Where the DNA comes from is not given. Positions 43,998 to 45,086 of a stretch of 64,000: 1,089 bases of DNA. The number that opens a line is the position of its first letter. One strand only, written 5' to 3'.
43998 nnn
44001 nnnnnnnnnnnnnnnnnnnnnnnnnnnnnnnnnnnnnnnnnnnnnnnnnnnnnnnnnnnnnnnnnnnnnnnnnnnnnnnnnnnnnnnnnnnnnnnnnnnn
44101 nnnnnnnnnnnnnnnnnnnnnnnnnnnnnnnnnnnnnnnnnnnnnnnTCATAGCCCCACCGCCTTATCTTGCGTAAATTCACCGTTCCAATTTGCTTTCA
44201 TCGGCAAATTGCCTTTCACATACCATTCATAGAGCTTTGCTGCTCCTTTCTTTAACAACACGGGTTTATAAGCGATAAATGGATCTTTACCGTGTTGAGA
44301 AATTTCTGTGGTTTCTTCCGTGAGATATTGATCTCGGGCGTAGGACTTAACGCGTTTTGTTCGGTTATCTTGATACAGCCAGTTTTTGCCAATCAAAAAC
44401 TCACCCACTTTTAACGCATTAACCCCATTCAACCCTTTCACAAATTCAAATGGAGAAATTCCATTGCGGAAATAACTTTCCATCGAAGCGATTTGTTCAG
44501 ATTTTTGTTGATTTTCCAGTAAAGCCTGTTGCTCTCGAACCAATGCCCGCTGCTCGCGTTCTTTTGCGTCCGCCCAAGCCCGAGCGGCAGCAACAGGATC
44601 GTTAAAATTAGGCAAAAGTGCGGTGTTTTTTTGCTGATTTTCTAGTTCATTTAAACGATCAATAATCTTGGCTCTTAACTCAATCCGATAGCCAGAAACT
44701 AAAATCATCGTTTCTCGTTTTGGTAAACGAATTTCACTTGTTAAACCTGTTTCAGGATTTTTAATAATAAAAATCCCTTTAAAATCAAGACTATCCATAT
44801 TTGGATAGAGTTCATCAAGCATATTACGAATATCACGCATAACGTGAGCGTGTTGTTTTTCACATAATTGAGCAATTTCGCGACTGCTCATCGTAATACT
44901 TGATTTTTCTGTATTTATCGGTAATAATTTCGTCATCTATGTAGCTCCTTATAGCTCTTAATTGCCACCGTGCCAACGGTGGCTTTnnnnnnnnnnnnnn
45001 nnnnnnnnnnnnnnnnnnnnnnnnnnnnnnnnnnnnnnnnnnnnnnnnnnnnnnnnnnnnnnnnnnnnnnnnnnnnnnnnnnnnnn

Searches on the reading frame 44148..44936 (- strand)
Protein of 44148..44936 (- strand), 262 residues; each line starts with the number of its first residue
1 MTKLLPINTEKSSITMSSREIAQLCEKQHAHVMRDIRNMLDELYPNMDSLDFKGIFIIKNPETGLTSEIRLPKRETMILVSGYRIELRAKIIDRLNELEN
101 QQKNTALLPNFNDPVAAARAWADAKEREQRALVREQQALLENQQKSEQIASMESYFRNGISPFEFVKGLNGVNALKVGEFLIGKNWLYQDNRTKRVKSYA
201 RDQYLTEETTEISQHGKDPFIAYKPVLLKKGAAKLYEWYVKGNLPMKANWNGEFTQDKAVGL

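Call 44: search_protein_families(library=phrogs, proteins=[window:44148-44936:-], max_evalue=0.00001)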
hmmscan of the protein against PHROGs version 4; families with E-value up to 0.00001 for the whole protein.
window:44148-44936:- (262 aa): 7 families
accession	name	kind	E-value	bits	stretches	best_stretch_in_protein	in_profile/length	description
phrog_63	-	transcription regulation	1.9e-49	170.2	1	5-259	122-377/431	anti-repressor Ant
phrog_8235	-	transcription regulation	1.8e-19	71.2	1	11-104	8-107/219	anti-repressor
phrog_4936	-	transcription regulation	6.1e-16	60.1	1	7-141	6-160/257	transcriptional regulator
phrog_1726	-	transcription regulation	4.1e-10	40.9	1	4-149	6-163/264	anti-repressor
phrog_10324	-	transcription regulation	7e-09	36.9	1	14-102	4-94/205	anti-repressor Ant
phrog_130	-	transcription regulation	3.9e-07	30.5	1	113-257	276-426/480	anti-repressor Ant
phrog_518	-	transcription regulation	6.3e-06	26.9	0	11-83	19-88/268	Rha-like transcriptional regulator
